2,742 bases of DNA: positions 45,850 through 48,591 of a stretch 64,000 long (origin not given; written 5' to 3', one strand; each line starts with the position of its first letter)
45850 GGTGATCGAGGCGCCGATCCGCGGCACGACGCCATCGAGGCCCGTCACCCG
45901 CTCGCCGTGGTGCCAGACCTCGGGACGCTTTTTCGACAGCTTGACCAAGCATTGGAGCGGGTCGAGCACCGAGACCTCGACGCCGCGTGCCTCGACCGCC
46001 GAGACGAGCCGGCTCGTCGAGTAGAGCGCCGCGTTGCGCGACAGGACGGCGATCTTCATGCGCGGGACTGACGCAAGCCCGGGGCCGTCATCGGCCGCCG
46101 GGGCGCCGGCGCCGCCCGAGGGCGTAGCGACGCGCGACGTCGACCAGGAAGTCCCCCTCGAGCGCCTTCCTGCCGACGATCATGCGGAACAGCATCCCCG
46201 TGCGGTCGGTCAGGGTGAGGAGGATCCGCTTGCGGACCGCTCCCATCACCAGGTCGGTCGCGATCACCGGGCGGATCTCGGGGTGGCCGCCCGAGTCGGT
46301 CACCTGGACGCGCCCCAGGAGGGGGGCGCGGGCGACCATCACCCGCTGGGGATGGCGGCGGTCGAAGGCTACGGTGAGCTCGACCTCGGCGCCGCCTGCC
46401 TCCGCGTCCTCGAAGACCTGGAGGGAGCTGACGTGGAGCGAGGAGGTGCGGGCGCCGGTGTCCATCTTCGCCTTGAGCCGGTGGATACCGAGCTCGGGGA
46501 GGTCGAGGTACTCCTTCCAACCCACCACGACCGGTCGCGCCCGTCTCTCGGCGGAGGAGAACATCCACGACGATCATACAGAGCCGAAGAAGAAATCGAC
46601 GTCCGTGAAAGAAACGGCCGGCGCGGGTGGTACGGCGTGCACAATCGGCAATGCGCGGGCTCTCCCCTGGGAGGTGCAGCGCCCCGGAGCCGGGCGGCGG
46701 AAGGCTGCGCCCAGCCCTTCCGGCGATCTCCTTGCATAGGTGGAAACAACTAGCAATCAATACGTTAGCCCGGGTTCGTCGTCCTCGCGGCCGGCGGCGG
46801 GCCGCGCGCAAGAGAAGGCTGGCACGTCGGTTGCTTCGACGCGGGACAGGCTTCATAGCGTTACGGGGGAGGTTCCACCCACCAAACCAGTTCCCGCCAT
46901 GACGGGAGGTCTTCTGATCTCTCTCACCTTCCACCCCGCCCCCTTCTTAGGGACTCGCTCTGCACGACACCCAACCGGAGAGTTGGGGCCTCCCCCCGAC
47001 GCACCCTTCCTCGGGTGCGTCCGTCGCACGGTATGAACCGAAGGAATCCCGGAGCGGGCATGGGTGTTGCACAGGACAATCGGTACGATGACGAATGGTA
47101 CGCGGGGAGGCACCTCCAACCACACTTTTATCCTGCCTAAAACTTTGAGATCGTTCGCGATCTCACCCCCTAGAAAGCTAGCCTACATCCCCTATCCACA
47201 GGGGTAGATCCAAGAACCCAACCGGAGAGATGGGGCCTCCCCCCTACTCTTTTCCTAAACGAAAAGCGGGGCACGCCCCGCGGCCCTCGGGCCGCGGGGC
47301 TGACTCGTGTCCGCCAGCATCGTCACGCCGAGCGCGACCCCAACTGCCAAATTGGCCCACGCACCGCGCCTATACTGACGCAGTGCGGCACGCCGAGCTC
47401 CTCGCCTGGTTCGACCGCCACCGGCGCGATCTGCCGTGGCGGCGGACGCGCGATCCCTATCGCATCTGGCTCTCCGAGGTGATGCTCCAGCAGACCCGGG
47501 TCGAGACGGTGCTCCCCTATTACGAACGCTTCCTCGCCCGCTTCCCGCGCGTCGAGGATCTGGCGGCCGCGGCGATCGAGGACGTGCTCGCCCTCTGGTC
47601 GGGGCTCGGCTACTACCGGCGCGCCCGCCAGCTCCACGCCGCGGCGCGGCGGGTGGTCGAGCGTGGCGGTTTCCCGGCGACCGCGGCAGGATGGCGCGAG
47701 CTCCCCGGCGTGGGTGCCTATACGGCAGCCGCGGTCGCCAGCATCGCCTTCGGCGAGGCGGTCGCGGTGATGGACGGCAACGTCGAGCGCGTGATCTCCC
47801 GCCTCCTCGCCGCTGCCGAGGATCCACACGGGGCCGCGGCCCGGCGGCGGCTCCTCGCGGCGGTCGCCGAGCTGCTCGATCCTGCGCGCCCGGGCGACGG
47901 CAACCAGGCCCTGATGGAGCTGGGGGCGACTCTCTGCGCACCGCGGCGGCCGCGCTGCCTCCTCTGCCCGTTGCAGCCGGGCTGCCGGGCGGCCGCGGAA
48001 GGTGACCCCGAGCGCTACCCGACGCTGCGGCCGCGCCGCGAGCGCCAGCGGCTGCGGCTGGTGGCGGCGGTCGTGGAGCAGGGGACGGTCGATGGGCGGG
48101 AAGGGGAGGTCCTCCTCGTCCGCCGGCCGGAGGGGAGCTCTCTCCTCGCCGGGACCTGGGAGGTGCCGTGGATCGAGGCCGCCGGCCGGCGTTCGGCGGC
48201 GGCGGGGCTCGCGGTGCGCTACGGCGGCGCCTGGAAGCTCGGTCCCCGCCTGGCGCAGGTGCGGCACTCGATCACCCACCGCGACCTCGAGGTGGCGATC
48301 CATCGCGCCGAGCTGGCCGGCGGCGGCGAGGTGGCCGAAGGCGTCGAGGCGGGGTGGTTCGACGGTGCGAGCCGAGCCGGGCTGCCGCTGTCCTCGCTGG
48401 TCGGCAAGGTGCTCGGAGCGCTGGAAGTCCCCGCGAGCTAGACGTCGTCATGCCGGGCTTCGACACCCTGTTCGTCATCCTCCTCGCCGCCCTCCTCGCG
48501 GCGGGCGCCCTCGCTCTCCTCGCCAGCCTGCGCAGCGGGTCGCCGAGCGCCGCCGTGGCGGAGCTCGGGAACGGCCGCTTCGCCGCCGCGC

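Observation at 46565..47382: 818-nt gene-free, GC-poor, hairpin-dense spacer between divergent rimB-like gene and mutY: unassigned structured RNA(s) or replication/recombination-related DNA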

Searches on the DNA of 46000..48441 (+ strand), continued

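Call 46: search_with_rna_model(model_id=R1, sources=[L081, L082, L083, L084, L085, L086, L087, L088, L089, L090, L091, L092, L093, L094, L095, L096, L097, L098, L099, L100, L101, L102, L103, L104, L105, L106, L107, L108, L109, L110, L111, L112, L113, L114, L115, L116, L117, L118, L119, L120, L121, L122], max_evalue=0.01)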
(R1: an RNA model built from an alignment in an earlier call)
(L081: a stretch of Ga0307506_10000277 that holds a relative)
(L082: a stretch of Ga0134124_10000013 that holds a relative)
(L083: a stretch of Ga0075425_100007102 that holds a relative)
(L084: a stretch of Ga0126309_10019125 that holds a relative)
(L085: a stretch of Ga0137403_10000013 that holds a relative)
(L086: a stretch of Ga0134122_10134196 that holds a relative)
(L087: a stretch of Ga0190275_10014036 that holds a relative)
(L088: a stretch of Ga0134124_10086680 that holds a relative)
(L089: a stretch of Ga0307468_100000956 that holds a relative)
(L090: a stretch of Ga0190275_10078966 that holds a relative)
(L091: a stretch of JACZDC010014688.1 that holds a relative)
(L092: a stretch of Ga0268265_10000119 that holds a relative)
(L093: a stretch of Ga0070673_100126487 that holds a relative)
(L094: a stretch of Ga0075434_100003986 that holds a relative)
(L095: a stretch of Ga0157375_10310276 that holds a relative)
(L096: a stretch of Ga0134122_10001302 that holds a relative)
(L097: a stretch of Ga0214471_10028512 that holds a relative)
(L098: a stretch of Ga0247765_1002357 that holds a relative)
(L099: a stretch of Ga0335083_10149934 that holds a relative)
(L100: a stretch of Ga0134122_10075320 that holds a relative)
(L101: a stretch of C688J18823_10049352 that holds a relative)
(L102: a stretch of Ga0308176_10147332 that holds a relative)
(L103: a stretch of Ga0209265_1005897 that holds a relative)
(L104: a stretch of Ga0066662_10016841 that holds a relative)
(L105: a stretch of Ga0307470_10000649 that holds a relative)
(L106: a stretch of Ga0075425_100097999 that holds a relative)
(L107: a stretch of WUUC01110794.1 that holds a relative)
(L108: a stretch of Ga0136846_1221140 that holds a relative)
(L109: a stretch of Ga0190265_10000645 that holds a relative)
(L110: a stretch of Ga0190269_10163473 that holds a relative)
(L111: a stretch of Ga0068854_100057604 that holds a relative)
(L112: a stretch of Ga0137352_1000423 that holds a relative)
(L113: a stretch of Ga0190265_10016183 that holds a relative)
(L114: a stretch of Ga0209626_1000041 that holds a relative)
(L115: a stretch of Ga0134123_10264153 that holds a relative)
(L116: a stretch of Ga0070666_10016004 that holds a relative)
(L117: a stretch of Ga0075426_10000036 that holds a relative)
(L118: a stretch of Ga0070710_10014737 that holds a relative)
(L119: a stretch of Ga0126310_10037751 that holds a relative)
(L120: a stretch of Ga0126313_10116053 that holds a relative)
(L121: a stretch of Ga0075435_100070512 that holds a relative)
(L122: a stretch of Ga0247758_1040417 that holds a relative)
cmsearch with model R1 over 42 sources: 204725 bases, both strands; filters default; matches with E-value up to 0.01: 93.
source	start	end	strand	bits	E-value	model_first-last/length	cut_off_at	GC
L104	2620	2758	+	141.3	3e-28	1-140/140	no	0.56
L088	2494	2634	+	141.1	3.3e-28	1-140/140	no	0.55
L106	788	929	+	140.2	5.1e-28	1-140/140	no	0.57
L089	5022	5159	-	139.3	8.1e-28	1-140/140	no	0.55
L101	1871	2011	+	139.2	8.6e-28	1-140/140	no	0.55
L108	6329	6469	+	138.9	9.8e-28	1-140/140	no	0.55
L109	2930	3068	-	138.6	1.1e-27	1-140/140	no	0.5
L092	1334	1475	-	138.4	1.3e-27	1-140/140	no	0.53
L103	2932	3072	-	137.8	1.7e-27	1-140/140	no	0.56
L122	897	1036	+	137.3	2.2e-27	1-140/140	no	0.56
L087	903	1043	+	137.2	2.3e-27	1-140/140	no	0.52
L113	4366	4506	-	137.1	2.3e-27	1-140/140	no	0.52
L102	792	933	+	136.6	3.1e-27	1-140/140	no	0.56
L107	8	147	+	136.3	3.5e-27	1-140/140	no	0.51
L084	874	1015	-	135.1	6.5e-27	1-140/140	no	0.51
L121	323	461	+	134.7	8e-27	1-140/140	no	0.59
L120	147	288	+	134.5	8.7e-27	1-140/140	no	0.52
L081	10649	10790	-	134.4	9.1e-27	1-140/140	no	0.54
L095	985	1125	+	134.1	1e-26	1-140/140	no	0.57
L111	1367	1507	+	134.1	1e-26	1-140/140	no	0.57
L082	3838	3978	+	133.5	1.4e-26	1-140/140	no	0.54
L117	1377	1515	-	133.5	1.4e-26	1-140/140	no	0.58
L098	991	1132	-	133.1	1.7e-26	1-140/140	no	0.54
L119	1912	2053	-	132.7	2.1e-26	1-140/140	no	0.52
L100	755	894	+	132.3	2.6e-26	1-140/140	no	0.56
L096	3310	3450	-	131.8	3.2e-26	1-140/140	no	0.58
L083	2312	2452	-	131.7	3.5e-26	1-140/140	no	0.55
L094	5634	5774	+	131.7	3.5e-26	1-140/140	no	0.55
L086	125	264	+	131.1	4.7e-26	1-140/140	no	0.57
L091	6132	6272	-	130.8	5.5e-26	1-140/140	no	0.56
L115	870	1010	+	128.5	1.6e-25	1-140/140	no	0.52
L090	1515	1656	-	128.5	1.7e-25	1-140/140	no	0.54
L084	1112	1252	-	125.5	7.6e-25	1-140/140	no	0.58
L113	4613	4752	-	124.9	1e-24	1-140/140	no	0.55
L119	2162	2302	-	123.7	1.8e-24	1-140/140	no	0.58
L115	633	770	+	123.4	2.1e-24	1-140/140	no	0.6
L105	852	996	-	119.8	1.2e-23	1-140/140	no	0.61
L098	750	886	-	119.8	1.2e-23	1-140/140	no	0.54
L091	6372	6505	-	118.5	2.3e-23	1-140/140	no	0.57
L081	10429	10565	-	117.8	3.4e-23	1-140/140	no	0.54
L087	656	796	+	117.4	4.1e-23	1-140/140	no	0.57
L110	196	332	-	117.1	4.8e-23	1-140/140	no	0.56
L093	1851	1990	-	115.8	8.9e-23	1-140/140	no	0.54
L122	651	785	+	115.3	1.2e-22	1-140/140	no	0.56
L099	320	465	-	114.1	2.1e-22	1-140/140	no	0.55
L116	4087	4232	+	114.1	2.1e-22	1-140/140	no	0.55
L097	1389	1529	+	112.8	4e-22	1-140/140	no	0.6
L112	3343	3483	+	112.8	4e-22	1-140/140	no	0.6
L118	52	196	-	111.5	7.7e-22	1-140/140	no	0.54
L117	1140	1277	-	111.3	8.4e-22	1-140/140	no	0.54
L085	1081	1225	+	108.4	3.6e-21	1-140/140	no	0.55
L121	561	698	+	108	4.3e-21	1-140/140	no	0.56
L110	483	619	-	103.1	4.9e-20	1-140/140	no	0.56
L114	2104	2242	+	101.1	1.3e-19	1-140/140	no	0.55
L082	4080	4218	+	100.9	1.4e-19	1-140/140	no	0.54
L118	332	470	-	98.6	4.4e-19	1-140/140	no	0.61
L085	821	960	+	97.6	7.4e-19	1-140/140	no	0.6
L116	3804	3945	+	96.2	1.5e-18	1-140/140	no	0.58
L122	360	497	+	91.9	1.2e-17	1-140/140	no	0.54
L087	411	550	+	91.4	1.6e-17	1-140/140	no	0.54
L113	4846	4985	-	91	1.9e-17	1-140/140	no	0.54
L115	284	426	+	90.7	2.2e-17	1-140/140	no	0.52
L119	2406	2544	-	89.8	3.5e-17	1-140/140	no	0.53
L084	1356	1495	-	89.7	3.6e-17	1-140/140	no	0.53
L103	3228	3367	-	88.6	6.4e-17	1-140/140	no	0.56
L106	521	663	+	86.9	1.4e-16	1-140/140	no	0.56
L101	1576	1716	+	86.9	1.5e-16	1-140/140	no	0.55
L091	6648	6789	-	86.4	1.9e-16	1-140/140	no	0.54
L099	572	714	-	84.8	4e-16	1-140/140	no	0.59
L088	2177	2316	+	83.6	7.4e-16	1-140/140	no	0.55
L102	491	632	+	82.2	1.5e-15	1-140/140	no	0.56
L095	750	893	+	81.6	2e-15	1-140/140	no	0.54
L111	1132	1275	+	81.6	2e-15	1-140/140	no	0.54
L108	5955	6101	+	77.4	1.6e-14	1-140/140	no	0.55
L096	3563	3709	-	76.6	2.3e-14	1-140/140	no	0.57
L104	2257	2403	+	76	3.2e-14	1-140/140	no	0.56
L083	2564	2708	-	75.2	4.6e-14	1-140/140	no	0.57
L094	5378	5522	+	75.2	4.6e-14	1-140/140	no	0.57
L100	344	492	+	73.2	1.3e-13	1-140/140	no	0.56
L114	1842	1997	+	71.2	3.5e-13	1-140/140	no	0.61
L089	5519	5656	-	66.9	2.9e-12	1-140/140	no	0.56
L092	1560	1628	-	63.2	1.8e-11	74-140/140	5'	0.58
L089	5280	5421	-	61.1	5e-11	1-140/140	no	0.59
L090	1973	2105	-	58.5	1.8e-10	1-140/140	no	0.57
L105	1065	1197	-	57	3.9e-10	1-140/140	no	0.66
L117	1597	1731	-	49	2e-08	1-140/140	no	0.61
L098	1310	1443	-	46.8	5.9e-08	1-140/140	no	0.57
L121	106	243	+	44.7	1.7e-07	1-140/140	no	0.61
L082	3520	3652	+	39.4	2.3e-06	1-140/140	no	0.58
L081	10879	11014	-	38.8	3.1e-06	1-140/140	no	0.62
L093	2107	2139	-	32.4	7.3e-05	108-140/140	5'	0.7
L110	960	1086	-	31.1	0.00014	1-140/140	no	0.53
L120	1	27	+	27.3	0.00093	114-140/140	5'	0.74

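Call 48: search_rna_families(sources=[L007, L012, L033, L022, L046, L084, L110, L122], threshold=evalue, max_evalue=1)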
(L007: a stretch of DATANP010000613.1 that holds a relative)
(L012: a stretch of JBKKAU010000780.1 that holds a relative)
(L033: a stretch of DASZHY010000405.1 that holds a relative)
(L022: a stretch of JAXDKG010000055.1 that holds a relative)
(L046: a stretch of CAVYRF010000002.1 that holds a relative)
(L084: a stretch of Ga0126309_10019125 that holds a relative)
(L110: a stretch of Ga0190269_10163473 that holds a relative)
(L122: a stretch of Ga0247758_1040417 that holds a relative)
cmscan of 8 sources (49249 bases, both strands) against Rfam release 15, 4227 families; matches with E-value up to 1: 8.
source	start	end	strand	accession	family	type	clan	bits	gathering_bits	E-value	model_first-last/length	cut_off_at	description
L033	3516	3803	+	RF04168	MIR839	Gene; miRNA;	-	52.2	200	1.4e-07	1-267/267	no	MIR839 microRNA precursor family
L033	3516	3801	-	RF04168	MIR839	Gene; miRNA;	-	35.6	200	0.0016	1-267/267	no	MIR839 microRNA precursor family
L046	1545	1621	+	RF02674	AsdA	Gene; antisense;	-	35.2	52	0.0014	1-81/81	no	antisense RNA of dnaA mRNA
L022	4996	5072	-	RF03703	mir-3622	Gene; miRNA;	-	29.9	78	0.18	1-84/84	no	mir-3622 microRNA precursor family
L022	4990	5078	+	RF03703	mir-3622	Gene; miRNA;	-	29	78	0.3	1-84/84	no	mir-3622 microRNA precursor family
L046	2991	3083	-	RF02353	BjrC68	Gene; sRNA;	-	26.9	39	0.0061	1-82/82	no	Bradyrhizobiaceae sRNA BjrC68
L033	3770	3871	+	RF00674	mir-187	Gene; miRNA;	-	25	58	0.37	1-81/81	no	mir-187 microRNA precursor family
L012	2208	2290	+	RF02674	AsdA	Gene; antisense;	-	24.4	52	0.77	1-81/81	no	antisense RNA of dnaA mRNA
